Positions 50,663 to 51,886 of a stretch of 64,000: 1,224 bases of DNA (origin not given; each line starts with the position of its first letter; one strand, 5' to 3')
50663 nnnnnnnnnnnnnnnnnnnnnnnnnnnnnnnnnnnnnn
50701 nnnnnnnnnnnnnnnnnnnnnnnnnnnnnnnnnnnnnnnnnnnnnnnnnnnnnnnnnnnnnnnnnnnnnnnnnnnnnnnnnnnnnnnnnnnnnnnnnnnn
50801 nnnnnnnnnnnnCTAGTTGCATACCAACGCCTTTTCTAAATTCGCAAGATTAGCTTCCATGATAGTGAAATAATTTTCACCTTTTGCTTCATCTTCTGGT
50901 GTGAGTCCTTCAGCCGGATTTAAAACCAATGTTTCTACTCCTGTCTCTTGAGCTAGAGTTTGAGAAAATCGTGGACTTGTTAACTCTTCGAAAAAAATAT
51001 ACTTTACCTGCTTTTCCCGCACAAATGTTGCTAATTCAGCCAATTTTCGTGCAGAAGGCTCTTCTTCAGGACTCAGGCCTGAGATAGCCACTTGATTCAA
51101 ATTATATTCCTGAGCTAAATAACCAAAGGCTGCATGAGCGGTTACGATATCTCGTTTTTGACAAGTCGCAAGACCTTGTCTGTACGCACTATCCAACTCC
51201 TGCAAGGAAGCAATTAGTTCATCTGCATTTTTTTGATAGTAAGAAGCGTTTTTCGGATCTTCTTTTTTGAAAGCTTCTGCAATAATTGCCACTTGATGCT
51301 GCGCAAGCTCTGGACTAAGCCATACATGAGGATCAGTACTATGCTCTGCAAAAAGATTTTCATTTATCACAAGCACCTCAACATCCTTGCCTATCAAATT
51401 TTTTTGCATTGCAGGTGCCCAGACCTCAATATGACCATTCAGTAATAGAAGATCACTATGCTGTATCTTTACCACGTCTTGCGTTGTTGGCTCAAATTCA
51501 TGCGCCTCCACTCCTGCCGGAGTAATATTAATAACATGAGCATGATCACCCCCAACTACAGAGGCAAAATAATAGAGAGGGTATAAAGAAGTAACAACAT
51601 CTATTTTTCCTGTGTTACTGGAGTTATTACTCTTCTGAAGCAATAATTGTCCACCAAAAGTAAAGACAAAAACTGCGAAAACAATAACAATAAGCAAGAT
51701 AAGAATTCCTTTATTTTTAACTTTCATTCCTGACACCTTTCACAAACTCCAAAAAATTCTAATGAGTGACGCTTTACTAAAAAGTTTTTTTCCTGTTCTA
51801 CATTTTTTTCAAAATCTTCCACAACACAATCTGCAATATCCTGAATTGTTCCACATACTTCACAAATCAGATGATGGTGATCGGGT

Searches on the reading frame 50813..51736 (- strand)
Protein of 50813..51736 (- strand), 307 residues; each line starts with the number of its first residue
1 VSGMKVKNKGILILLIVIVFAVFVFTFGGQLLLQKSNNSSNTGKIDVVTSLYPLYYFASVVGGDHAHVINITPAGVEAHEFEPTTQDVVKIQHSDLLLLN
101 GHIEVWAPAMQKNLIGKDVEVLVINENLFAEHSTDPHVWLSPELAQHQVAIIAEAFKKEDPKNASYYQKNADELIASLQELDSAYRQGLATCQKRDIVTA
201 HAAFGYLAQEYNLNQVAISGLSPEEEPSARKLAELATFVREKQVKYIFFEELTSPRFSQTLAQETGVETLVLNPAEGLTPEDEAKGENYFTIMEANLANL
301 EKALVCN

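Call 47: search_solved_structures(query=window:50813-51736:-, max_evalue=1e-10, show_alignments=2)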
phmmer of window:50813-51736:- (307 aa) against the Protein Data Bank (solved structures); distinct sequences matched with E-value up to 1e-10: 52.
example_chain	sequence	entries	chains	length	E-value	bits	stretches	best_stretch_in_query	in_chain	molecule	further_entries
2o1e_A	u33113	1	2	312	6.4e-66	225.8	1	36-305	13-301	YcdH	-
7jj8_B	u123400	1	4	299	2.9e-61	210.6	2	131-302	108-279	Zinc-binding lipoprotein AdcA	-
7jj9_A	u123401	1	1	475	1.7e-60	208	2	131-301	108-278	Zinc-binding lipoprotein AdcA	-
3cx3_A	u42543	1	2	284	4.6e-43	150.8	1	39-298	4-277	Lipoprotein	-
7lm7_A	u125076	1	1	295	7.3e-42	146.9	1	45-300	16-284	Adhesion protein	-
3gi1_A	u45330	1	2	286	2.6e-41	145.1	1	40-297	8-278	Laminin-binding protein of group A streptococci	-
7lm5_A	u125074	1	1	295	2.9e-41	144.9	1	45-300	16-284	Adhesion protein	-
4h0f_A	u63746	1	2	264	5.5e-41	144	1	46-297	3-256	Laminin-binding surface protein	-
7lm6_A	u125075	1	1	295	1.1e-40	143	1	45-300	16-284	Adhesion protein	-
3hjt_A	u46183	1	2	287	5.4e-40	140.8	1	37-297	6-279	Lmb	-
6q1c_A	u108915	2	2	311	8.8e-30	107.2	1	20-268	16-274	Periplasmic chelated iron-binding protein YfeA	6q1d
5uxs_A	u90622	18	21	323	1e-29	107.1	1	20-268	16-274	Periplasmic chelated iron-binding protein YfeA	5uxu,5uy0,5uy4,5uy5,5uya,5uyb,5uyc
4k3v_A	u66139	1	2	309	2.5e-27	99.2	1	14-300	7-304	ABC superfamily ATP binding cassette transporter, binding protein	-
5hdq_A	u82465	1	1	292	1.7e-26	96.5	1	36-300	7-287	ABC transporter substrate-binding protein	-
4nno_A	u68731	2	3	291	1.8e-26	96.4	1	37-300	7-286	Lipoprotein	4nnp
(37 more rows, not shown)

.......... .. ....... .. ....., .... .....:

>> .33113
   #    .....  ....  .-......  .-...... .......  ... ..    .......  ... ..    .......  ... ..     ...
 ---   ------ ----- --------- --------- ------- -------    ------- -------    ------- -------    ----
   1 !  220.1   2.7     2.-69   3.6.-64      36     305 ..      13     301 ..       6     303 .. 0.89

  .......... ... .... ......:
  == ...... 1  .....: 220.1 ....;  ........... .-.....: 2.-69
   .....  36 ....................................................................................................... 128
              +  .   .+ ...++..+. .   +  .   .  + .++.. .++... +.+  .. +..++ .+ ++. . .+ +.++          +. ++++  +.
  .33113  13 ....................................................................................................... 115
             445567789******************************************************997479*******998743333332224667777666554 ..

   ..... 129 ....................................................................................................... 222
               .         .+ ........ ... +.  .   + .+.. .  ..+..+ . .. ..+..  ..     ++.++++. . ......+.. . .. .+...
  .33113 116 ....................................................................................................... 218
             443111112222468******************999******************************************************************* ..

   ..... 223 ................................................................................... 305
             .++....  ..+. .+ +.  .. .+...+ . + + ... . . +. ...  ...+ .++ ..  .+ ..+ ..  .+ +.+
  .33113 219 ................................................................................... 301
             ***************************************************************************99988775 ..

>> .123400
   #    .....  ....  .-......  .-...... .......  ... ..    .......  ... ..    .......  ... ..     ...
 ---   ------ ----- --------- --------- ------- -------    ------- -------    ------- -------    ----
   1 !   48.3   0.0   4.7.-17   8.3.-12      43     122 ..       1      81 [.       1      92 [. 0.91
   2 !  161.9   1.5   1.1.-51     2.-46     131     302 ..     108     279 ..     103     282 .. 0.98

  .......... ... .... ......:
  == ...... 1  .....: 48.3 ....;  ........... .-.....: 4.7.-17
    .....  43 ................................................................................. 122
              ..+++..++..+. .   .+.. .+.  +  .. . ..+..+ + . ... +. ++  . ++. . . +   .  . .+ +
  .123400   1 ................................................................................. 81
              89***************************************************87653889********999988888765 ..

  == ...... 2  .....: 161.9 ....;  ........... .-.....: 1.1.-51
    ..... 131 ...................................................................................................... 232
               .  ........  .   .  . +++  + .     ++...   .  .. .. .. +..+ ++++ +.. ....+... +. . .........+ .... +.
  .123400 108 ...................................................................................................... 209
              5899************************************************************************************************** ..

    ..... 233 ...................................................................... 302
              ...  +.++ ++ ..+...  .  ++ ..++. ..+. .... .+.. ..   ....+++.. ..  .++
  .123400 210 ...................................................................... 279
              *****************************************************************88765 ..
